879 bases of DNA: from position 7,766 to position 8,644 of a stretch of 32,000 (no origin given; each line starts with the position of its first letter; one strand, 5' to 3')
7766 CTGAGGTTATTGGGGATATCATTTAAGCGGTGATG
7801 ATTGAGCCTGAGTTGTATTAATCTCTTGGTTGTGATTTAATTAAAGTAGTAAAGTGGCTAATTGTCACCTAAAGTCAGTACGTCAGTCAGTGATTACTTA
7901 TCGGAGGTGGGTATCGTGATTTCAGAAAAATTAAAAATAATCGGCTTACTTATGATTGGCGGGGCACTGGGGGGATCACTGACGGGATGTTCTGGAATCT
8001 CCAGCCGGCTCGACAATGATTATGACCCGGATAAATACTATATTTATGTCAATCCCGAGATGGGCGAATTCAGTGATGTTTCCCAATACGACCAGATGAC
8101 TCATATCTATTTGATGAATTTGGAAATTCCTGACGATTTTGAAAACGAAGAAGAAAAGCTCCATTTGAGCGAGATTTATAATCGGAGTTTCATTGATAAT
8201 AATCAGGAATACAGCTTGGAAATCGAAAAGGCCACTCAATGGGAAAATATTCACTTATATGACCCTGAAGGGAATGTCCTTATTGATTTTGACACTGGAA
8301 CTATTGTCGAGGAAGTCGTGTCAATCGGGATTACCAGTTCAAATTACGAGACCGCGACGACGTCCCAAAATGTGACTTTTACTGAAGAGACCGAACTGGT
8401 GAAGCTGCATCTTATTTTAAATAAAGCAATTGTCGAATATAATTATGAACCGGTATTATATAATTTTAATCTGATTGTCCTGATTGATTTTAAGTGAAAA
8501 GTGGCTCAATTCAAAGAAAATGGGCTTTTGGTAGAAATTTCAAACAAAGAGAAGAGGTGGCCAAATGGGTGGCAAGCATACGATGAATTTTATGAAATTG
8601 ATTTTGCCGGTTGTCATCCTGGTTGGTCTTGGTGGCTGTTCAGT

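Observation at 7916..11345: Two small lipoproteins are free-standing copies of the C-terminal ectodomain of the adjacent 11-TM membrane protein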

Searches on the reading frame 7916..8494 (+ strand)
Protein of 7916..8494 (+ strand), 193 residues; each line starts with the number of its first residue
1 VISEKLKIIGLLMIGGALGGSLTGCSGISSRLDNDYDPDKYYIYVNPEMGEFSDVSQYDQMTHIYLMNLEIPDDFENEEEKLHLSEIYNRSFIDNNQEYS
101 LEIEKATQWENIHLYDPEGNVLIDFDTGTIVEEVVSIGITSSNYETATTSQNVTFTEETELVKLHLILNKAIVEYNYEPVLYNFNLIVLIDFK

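Call 3: search_protein_families(library=pfam, proteins=[window:7916-8494:+], max_evalue=1)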
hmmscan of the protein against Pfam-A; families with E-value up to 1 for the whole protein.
window:7916-8494:+ (193 aa): 2 families
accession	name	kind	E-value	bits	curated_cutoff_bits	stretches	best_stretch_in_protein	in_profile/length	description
PF23449.2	CBM-like_CFAP184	-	0.039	14.7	27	1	57-104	49-96/111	CFAP184 CBM-like domain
PF09255.16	Antig_Caf1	-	0.052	14.1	25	1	113-158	7-52/136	Caf1 Capsule antigen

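Call 8: search_protein_families(library=ncbifam, proteins=[window:7916-8494:+], max_evalue=10)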
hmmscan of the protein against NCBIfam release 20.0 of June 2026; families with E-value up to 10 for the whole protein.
window:7916-8494:+ (193 aa): 0 families
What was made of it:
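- On ABC-type substrate-binding proteins: No substrate-binding-protein Pfam or NCBIfam hit (calls 3, 8).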

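Call 11: find_homologous_proteins(query=window:7916-8494:+, max_evalue=0.001)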
Query window:7916-8494:+ (193 aa): 2 proteins with E <= 0.001 among 153 candidates.
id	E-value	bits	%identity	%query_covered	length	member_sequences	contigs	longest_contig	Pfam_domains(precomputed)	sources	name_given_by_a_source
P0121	3.6e-120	417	99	100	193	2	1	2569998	-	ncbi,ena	-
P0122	1.9e-79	284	69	100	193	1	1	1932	-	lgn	-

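Call 23: search_protein_representatives(alignment_id=A2)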
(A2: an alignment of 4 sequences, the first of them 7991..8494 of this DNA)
Query: 4 sequences, 154 profile positions. Proteins with E-value up to 0.001 (for the whole library): 7; up to 1e-10: 2; up to 1e-30: 2. The best 7 are listed.
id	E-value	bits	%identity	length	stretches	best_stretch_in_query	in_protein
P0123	6.4e-72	256.8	-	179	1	1-154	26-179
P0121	4.1e-62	224.9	-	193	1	2-154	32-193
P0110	9.6e-07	45.1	-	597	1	11-154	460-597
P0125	1.4e-06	44.7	-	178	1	11-132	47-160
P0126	3.3e-04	36.9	-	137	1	23-153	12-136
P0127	4.6e-04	36.4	-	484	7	70-100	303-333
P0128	7.6e-04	35.7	-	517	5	70-101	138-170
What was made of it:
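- On DUF4153 C-terminal ectodomain (unnamed), applied to LipoA and LipoB: Whole-library hit to P0110 residues 460-597 (call 23).
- Checked: Independent check (call 23): an exhaustive hmmsearch of the lipoprotein profile against 1.84 billion representative proteins found, apart from the lipoproteins themselves, a 597-aa DUF4153 protein as best hit.
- Whole-library E=9.6e-7 to a DUF4153 C-terminus among 1.84 billion proteins (call 23).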

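Call 42: predict_structure(alignment_id=A4)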
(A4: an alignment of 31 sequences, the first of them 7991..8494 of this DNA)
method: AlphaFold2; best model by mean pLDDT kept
length: 168 residues; sequences in the alignment: 31
mean_pLDDT: 83.8   pTM: 0.80
mean pLDDT of the five models: 83.8, 81.9, 81.4, 81.4, 80.3
residues with pLDDT >= 90: 81; 70-90: 58; 50-70: 27; < 50: 2
segments of 3 or more residues with pLDDT < 50: none
pLDDT, mean of each block of 10 residues (from residue 1): 64 82 65 92 70 74 90 94 91 98 92 68 75 97 91 89 95
secondary structure, 60 per line:
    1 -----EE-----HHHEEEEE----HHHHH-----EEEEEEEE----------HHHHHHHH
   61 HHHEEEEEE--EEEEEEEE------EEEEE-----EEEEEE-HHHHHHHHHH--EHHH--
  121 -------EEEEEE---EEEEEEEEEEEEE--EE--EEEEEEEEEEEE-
elements in order: E16-20 H25-29 E35-42 H53-63 E64-69 E72-79 E86-90 E96-101 H103-112 E128-133 E137-149 E156-167
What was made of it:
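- On ABC-type substrate-binding proteins: The domain is ~130 aa and beta-rich (call 42).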

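Call 45: fold_search(model_id=the predicted structure, library=pdb)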
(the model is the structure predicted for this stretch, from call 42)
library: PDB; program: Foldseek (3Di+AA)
matches with E <= 10: 896; with E <= 0.001: 0
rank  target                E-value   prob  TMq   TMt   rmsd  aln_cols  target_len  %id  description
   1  3k44_A                2.1e-02  0.51  0.19  0.21  14.4       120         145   10  Crystal Structure of Drosophila melanogaster Pur-alpha (released 2009-10-27)
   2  8chu_A                4.6e-02  0.38  0.20  0.22  14.1       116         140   13  Crystal structure of human PURA repeat I-II K97E mutant (released 2024-02-21)
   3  2oqb_B                9.8e-02  0.47  0.20  0.29  13.1       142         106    8  Crystal structure of the N-terminal domain of coactivator-associated methyltransferase 1 (CARM1) (released 2007-10-30)
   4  3k44_B                9.8e-02  0.28  0.19  0.22  14.4       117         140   10  Crystal Structure of Drosophila melanogaster Pur-alpha (released 2009-10-27)
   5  8chv_A                1.1e-01  0.28  0.19  0.21  13.4       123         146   14  Crystal structure of human PURA (fragment Glu57-Glu212, PUR repeat I and II) R140P mutant (released 2024-02-21)
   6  8cht_A                1.2e-01  0.33  0.19  0.21  11.1        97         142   11  Crystal structure of human PURA (fragment Glu57-Glu212, PUR repeat I and II) (released 2024-02-21)
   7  6pze_A                1.3e-01  0.63  0.24  0.11  12.1       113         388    9  Crystal structure of human NA-45 Fab in complex with neuraminidase Y169aH mutant from A/Shanghai/2/2013 (H7N9) (released 2019-12-04)
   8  2xn6_A                1.4e-01  0.08  0.13  0.08  20.6       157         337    7  Crystal structure of thyroxine-binding globulin complexed with thyroxine-fluoresein (released 2011-02-16)
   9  7lsy_H                1.8e-01  0.35  0.24  0.19  11.2       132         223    8  NHEJ Short-range synaptic complex (released 2021-04-14)
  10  2riv_A                1.8e-01  0.08  0.13  0.08  20.5       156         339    8  Crystal structure of the reactive loop cleaved human Thyroxine Binding Globulin (released 2008-10-14)
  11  2riw_A                1.8e-01  0.07  0.13  0.08  20.2       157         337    8  The Reactive loop cleaved human Thyroxine Binding Globulin complexed with thyroxine (released 2008-10-14)
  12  6hxy_A                2.0e-01  0.47  0.26  0.29  11.3       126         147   12  Crystal structure of the head and coiled-coil domains of zebrafish CCDC61 (released 2020-04-29)
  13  2xn5_A                2.0e-01  0.07  0.13  0.08  20.2       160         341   11  Crystal structure of thyroxine-binding globulin complexed with Furosemide (released 2011-02-16)
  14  2qm4_C                2.2e-01  0.33  0.23  0.18  11.6       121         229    9  Crystal structure of human XLF/Cernunnos, a non-homologous end-joining factor (released 2007-12-11)
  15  8chv_D                2.3e-01  0.38  0.20  0.24  11.1       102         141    9  Crystal structure of human PURA (fragment Glu57-Glu212, PUR repeat I and II) R140P mutant (released 2024-02-21)
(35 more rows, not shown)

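Call 48: find_encoding_contigs(protein=P0122, flank=5000, max_places=4)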
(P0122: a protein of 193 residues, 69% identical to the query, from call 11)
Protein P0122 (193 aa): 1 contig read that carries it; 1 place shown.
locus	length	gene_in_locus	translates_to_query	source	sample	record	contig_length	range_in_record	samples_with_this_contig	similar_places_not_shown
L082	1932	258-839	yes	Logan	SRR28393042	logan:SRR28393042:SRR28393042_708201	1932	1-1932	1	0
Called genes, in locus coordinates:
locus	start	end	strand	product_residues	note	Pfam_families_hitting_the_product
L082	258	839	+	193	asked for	-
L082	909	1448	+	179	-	-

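Call 58: search_solved_structures(query=A4, max_evalue=10)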
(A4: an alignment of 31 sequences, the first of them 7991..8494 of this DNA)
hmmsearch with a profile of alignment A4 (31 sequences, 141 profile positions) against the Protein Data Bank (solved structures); distinct sequences matched with E-value up to 10: 4.
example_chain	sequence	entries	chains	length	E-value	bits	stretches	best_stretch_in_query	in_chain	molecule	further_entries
1z9z_A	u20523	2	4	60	0.27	14.1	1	38-74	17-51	Cytoskeleton assembly control protein SLA1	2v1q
9hdb_B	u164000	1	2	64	0.31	13.9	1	38-74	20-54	Actin cytoskeleton-regulatory complex protein SLA1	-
2jt4_A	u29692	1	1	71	0.39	13.6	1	41-74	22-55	Cytoskeleton assembly control protein SLA1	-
8gk6_A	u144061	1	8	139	1.5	11.6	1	86-121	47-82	Metal transporter CNNM4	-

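Call 61: fold_search(model_id=the predicted structure, library=viral)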
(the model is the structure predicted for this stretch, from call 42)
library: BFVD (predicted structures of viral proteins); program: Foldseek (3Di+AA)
matches with E <= 10: 901; with E <= 0.001: 0
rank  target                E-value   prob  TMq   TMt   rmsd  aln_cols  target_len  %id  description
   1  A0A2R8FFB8            2.1e-02  0.94  0.27  0.37   7.0       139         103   12  Uncharacterized protein [Cedratvirus Zaza IHUMI]
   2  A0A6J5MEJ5            3.0e-02  0.47  0.18  0.16  12.2       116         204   15  Uncharacterized protein [uncultured Caudovirales phage]
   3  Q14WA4                5.9e-02  0.28  0.20  0.11  20.3       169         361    9  ORF2 [Ranid herpesvirus 2]
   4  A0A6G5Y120            7.7e-02  0.14  0.14  0.14  18.0       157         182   13  (no name in the UniProt tables at hand)
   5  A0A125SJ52            8.1e-02  0.15  0.16  0.20  16.9       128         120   15  (no name in the UniProt tables at hand)
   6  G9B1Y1                1.0e-01  0.35  0.22  0.26  12.9       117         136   14  Gp230 [Bacillus phage W.Ph.]
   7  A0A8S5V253            1.1e-01  0.35  0.19  0.15  14.6       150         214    9  Uncharacterized protein [Myoviridae sp. ctJ2i1]
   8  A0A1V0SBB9            1.3e-01  0.72  0.24  0.12  11.0        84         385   12  Uncharacterized protein [Catovirus CTV1]
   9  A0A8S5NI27            1.4e-01  0.91  0.20  0.37   4.3        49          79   18  Uncharacterized protein [Siphoviridae sp. cttFh17]
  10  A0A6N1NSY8            1.4e-01  0.20  0.18  0.10  11.3       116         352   18  Putative orfan [Tupanvirus soda lake]
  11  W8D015                1.5e-01  0.85  0.25  0.09  11.9        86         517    9  Uncharacterized protein [Erwinia phage PhiEaH1]
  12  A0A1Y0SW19            1.5e-01  0.16  0.14  0.15  17.5        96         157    8  Uncharacterized protein [Pseudomonas phage Phabio]
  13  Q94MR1                1.7e-01  0.09  0.15  0.17  16.1       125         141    5  p58 [Myxococcus phage Mx8]
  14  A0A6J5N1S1            1.9e-01  0.51  0.23  0.29  11.9       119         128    9  Uncharacterized protein [uncultured Caudovirales phage]
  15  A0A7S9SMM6            1.9e-01  0.13  0.18  0.21  14.4       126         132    6  Uncharacterized protein [Escherichia phage PNJ1809-36]
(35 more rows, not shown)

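Call 69: search_protein_families(library=pfam, alignment_id=A4, max_evalue=1)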
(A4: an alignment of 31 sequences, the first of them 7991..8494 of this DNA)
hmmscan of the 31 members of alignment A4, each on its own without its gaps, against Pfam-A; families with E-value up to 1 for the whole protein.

A. member 1, window:7991-8494:+ (168 aa): 3 families
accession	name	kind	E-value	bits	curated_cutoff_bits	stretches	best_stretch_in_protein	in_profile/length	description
PF23449.2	CBM-like_CFAP184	-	0.037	14.8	27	1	32-79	49-96/111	CFAP184 CBM-like domain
PF09255.16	Antig_Caf1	-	0.071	13.7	25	1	88-133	7-52/136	Caf1 Capsule antigen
PF16580.11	Astro_capsid_p2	-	0.14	12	25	0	36-86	153-202/245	C-terminal tail of astrovirus capsid projection or spike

B. families by the number of members that match (of 31 scanned): 39 families (the first 25 are shown)
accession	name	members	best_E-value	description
PF12690.13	BsuPI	5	0.0094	Intracellular proteinase inhibitor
PF12687.12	DUF3801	2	0.0059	Protein of unknown function (DUF3801)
PF13648.12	Lipocalin_4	2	0.03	Lipocalin-like domain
PF06563.17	DUF1125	2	0.033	Protein of unknown function (DUF1125)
PF14091.12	DUF4269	1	0.0055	Domain of unknown function (DUF4269)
PF00194.26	Carb_anhydrase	1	0.008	Eukaryotic-type carbonic anhydrase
PF14828.11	Amnionless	1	0.009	Amnionless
PF17020.10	DUF5097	1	0.0094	Domain of unknown function (DUF5097)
PF14771.11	DUF4476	1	0.01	Domain of unknown function (DUF4476)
PF01458.23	SUFBD_core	1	0.012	SUF system FeS cluster assembly, SufBD core domain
PF22760.1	Gp38_E217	1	0.014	Baseplate component gp38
PF12166.14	Piezo_cap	1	0.02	Piezo non-specific cation channel, cap domain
PF02987.21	LEA_4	1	0.024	Late embryogenesis abundant protein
PF16396.11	DUF5005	1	0.029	Domain of unknown function (DUF5005)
PF15817.10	TMEM40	1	0.03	Transmembrane protein 40 family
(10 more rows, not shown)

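Call 71: find_encoding_contigs(protein=P0125, flank=4000, max_places=3)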
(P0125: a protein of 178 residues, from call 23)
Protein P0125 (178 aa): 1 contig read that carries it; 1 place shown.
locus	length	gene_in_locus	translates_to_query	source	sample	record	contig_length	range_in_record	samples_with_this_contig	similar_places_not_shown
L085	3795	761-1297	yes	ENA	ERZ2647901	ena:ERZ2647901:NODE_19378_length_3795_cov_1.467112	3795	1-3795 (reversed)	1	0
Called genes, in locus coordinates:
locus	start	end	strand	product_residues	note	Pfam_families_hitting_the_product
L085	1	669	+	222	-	?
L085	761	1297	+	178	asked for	-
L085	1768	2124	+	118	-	PF08543:Phos_pyr_kin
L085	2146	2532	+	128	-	PF00294:PfkB (weak), PF08543:Phos_pyr_kin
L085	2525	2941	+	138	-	PF02581:TMP-TENI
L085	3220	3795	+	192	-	?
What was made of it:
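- Tried and rejected: P0125 is a frameshift fragment of a full-length DUF4153 gene on a contig with 1.5x coverage (call 71).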

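Call 78: find_related_loci(query=A2, collection=metagenome_contigs, flank=6000)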
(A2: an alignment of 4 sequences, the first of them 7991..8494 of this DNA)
Query A2 (168 aa) in metagenome_contigs; peptide patterns used: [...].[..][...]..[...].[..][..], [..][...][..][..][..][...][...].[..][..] (x = any residue, [..] = any of these).
382 stretches matched a pattern, but none encodes a relative of the query by tblastn (E <= 1e-3).

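Call 79: find_related_loci(query=A2, collection=viral_contigs, flank=5000)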
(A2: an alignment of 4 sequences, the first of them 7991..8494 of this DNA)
Query A2 (168 aa) in viral_contigs; peptide patterns used: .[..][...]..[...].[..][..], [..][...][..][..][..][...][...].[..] (x = any residue, [..] = any of these).
172 stretches matched a pattern, but none encodes a relative of the query by tblastn (E <= 1e-3).
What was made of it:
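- Tried and rejected: No lipoprotein relatives were found in JGI metagenome contigs or IMG/VR (calls 78, 79).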

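Call 80: search_protein_families(library=padloc, proteins=[window:7916-8494:+], max_evalue=0.01)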
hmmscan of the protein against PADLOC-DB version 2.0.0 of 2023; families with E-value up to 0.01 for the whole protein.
window:7916-8494:+ (193 aa): 0 families

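Call 81: search_protein_families(library=phrogs, proteins=[window:7916-8494:+], max_evalue=0.01)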
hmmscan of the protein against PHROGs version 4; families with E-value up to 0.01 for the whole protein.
window:7916-8494:+ (193 aa): 0 families
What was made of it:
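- Tried and rejected: Pfam, NCBIfam, PADLOC and PHROG scans of the three proteins gave nothing significant (calls 3, 8, 80, 81).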
